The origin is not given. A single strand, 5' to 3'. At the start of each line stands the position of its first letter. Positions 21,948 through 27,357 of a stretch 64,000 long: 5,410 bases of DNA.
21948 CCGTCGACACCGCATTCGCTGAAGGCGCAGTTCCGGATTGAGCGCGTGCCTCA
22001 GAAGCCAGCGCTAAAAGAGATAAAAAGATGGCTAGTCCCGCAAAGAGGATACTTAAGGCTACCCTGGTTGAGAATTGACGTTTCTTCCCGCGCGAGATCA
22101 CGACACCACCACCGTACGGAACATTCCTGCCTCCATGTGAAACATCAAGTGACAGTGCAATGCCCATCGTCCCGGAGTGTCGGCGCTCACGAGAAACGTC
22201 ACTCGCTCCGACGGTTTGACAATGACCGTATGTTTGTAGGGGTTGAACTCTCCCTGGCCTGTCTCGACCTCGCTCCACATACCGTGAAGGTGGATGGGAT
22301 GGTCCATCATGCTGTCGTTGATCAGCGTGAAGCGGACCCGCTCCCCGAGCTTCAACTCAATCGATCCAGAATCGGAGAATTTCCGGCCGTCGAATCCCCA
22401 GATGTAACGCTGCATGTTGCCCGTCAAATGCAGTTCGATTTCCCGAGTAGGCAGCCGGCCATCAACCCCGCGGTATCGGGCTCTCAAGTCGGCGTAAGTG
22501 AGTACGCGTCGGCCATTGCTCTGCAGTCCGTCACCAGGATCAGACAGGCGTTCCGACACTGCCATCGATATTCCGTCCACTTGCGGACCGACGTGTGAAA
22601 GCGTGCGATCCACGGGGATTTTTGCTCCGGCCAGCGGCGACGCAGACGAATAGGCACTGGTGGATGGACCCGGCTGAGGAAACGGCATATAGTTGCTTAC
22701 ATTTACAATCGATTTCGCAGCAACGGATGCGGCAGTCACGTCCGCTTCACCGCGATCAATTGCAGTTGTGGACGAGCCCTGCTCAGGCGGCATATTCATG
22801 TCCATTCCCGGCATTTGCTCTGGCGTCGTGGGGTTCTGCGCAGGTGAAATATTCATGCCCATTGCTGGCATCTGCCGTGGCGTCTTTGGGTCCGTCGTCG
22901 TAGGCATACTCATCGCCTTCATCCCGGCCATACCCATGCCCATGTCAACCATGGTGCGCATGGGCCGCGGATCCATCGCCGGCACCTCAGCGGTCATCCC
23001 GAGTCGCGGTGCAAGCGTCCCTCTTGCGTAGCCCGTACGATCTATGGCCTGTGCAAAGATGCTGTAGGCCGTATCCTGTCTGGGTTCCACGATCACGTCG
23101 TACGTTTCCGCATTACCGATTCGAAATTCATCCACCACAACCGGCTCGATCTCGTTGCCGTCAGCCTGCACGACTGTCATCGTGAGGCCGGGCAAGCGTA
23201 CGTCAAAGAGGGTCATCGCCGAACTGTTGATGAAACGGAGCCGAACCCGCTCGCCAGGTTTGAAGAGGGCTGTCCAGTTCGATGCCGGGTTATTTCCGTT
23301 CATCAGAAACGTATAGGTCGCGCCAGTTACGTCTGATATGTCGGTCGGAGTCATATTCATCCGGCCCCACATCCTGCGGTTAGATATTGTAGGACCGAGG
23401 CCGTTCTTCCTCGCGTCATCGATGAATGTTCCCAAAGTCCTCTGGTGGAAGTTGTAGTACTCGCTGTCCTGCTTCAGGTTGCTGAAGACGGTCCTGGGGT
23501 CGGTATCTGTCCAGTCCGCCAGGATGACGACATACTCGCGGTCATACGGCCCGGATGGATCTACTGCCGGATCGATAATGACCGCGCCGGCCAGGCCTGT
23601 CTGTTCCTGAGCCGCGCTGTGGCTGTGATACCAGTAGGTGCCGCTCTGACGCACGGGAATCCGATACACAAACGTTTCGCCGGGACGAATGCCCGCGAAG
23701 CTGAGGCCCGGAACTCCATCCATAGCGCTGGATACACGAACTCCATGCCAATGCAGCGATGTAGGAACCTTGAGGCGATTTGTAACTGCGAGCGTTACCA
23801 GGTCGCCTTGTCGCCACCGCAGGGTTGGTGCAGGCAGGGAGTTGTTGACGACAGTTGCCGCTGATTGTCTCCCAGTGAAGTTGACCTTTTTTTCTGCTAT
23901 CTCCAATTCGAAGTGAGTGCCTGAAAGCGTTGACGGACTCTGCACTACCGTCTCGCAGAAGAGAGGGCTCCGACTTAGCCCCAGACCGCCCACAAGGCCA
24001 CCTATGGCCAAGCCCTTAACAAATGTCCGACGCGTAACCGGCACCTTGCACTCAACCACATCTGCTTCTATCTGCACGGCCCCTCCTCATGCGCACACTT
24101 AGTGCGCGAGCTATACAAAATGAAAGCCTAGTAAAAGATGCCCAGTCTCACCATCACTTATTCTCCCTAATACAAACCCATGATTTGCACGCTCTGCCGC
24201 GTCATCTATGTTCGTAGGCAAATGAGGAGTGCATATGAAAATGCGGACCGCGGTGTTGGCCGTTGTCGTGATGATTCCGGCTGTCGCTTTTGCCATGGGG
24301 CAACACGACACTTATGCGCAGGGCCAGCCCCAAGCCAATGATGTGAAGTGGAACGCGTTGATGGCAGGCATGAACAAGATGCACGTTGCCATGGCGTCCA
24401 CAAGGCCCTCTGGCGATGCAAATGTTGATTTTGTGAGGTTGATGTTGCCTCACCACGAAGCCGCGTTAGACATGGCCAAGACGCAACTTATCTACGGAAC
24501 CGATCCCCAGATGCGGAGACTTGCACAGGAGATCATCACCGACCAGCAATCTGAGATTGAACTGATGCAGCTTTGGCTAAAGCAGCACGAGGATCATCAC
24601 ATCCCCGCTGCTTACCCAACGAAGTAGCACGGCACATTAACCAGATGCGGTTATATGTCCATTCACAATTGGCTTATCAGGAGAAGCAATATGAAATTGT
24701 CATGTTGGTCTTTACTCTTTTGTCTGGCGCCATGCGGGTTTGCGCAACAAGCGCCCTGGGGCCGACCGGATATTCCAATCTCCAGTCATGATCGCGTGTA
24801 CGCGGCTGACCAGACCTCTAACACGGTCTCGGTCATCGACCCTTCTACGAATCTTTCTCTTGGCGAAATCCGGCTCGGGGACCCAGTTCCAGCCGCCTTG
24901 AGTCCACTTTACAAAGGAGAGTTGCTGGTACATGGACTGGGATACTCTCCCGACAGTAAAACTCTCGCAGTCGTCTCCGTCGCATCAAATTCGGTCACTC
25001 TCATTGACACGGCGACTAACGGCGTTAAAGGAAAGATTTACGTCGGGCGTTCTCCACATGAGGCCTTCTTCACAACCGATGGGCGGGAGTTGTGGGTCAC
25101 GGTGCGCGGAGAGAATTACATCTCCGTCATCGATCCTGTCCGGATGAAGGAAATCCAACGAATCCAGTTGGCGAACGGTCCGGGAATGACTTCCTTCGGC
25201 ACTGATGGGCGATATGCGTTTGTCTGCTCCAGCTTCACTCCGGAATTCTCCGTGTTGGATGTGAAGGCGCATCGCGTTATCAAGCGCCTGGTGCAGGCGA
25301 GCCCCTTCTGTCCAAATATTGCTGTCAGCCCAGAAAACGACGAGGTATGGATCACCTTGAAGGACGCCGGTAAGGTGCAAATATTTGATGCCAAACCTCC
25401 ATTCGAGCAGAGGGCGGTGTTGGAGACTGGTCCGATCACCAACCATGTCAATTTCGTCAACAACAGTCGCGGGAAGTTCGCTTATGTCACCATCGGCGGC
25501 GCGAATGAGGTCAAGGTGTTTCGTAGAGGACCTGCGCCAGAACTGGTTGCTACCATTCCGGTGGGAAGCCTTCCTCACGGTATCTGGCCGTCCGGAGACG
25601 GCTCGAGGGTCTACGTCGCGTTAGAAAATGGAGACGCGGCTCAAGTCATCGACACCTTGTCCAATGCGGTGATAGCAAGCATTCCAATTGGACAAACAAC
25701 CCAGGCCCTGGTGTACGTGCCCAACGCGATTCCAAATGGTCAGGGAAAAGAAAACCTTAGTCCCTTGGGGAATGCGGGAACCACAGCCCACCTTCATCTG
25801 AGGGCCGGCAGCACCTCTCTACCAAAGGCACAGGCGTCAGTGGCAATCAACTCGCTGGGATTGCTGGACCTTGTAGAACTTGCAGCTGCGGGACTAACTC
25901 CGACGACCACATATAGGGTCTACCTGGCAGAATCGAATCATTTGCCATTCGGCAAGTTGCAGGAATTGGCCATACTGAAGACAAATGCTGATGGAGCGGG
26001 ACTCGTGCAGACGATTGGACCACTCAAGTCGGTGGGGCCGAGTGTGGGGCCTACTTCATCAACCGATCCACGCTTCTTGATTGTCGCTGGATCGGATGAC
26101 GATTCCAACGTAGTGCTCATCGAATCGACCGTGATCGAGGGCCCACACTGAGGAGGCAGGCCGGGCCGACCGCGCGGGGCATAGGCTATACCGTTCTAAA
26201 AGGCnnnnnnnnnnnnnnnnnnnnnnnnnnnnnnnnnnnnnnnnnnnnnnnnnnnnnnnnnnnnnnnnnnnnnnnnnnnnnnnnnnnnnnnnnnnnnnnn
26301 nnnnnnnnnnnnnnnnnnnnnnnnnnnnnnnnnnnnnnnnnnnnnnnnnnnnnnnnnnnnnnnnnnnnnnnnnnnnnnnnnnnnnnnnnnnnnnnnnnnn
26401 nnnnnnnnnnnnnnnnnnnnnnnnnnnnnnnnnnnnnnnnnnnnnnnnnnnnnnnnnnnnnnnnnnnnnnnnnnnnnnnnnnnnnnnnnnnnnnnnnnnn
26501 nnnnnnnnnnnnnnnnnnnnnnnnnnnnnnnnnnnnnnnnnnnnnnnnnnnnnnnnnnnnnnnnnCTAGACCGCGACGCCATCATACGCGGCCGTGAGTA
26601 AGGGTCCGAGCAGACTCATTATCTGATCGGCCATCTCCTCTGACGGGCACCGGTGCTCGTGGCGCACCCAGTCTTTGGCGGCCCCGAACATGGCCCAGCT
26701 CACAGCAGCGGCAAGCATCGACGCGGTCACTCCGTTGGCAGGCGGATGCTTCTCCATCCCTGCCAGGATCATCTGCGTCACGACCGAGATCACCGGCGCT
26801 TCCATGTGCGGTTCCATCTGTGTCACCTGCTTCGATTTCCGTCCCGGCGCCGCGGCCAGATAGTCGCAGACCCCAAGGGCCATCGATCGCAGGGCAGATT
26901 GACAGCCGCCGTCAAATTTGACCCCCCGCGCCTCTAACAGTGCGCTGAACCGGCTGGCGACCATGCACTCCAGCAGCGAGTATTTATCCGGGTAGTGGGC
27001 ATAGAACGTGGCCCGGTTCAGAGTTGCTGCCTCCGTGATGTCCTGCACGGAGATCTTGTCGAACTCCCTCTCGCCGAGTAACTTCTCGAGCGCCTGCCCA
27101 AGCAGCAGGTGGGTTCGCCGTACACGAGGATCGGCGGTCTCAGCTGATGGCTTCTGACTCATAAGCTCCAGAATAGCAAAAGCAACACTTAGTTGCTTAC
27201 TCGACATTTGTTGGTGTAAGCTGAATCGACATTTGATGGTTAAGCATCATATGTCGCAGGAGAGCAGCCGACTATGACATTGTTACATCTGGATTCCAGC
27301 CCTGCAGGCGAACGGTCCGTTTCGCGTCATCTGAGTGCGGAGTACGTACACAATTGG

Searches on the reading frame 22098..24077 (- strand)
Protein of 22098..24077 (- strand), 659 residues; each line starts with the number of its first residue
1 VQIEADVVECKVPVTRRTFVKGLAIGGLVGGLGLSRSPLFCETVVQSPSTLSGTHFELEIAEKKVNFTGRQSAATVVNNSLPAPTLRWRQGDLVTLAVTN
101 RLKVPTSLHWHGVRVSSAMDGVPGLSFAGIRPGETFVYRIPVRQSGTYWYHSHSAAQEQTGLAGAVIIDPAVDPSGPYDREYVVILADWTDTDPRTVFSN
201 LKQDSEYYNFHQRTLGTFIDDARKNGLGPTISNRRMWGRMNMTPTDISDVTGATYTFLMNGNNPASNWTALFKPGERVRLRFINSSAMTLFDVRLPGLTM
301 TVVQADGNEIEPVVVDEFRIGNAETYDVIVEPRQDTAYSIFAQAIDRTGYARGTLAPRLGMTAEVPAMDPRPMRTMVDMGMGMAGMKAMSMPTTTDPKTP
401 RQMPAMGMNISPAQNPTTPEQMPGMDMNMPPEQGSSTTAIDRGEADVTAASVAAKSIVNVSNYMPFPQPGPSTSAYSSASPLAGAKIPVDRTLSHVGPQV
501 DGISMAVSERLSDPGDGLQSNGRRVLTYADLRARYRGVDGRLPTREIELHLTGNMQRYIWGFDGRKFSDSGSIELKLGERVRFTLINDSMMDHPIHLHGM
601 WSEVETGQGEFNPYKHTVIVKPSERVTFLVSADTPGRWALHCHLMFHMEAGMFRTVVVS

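Call 6: search_protein_families(library=pfam, proteins=[window:22098-24077:-], max_evalue=0.01)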
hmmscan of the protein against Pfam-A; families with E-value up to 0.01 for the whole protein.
window:22098-24077:- (659 aa): 3 families
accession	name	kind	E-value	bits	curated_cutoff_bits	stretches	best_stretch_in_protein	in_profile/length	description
PF07732.21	Cu-oxidase_3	-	1.4e-42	144.9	21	1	60-170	2-116/119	Multicopper oxidase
PF07731.20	Cu-oxidase_2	-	1.2e-34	119.4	20.4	2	543-658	4-133/137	Multicopper oxidase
PF00394.28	Cu-oxidase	-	9.5e-28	97.7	21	1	181-353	2-150/157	Multicopper oxidase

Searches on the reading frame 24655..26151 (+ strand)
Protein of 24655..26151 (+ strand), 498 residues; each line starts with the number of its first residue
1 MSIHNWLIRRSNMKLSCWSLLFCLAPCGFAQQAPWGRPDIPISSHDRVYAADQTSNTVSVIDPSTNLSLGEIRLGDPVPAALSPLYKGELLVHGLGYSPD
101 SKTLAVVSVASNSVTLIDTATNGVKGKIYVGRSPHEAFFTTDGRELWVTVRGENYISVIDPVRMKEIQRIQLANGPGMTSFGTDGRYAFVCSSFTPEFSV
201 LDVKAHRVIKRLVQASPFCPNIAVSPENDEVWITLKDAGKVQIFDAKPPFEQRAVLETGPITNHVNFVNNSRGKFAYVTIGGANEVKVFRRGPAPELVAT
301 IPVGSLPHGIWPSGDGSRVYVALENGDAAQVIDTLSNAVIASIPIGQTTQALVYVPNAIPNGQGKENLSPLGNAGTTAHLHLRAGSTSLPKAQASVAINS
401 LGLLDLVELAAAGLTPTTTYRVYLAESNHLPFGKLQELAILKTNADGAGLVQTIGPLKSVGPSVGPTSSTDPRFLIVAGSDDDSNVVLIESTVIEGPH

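Call 6: search_protein_families(library=pfam, proteins=[window:24655-26151:+], max_evalue=0.01)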
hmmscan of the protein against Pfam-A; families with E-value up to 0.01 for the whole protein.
window:24655-26151:+ (498 aa): 4 families
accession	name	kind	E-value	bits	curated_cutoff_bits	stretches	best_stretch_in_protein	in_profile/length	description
PF21783.3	YNCE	-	2.5e-09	37.4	27.1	0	141-212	251-322/339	YNCE-like beta-propeller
PF02239.22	Cytochrom_D1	-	5.7e-09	35.4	25.5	1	109-174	290-358/368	Cytochrome D1 heme domain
PF25174.1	Beta-prop_THOC3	-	2.8e-06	27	305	1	95-177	94-174/272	THOC3 beta-propeller domain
PF10282.15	Lactonase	-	7.1e-05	22.6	21.7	1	118-332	129-318/344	Lactonase, 7-bladed beta-propeller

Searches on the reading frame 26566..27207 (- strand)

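Call 6: search_protein_families(library=pfam, proteins=[window:26566-27207:-], max_evalue=0.01)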
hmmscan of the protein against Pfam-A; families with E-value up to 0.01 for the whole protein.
window:26566-27207:- (213 aa): 2 families
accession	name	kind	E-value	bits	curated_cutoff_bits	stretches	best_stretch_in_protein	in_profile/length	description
PF00440.29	TetR_N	-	3.4e-08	33.6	24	1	40-80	5-45/47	Bacterial regulatory proteins, tetR family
PF14278.11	TetR_C_8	-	7.9e-05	23.1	26.1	1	136-200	34-101/103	Transcriptional regulator C-terminal region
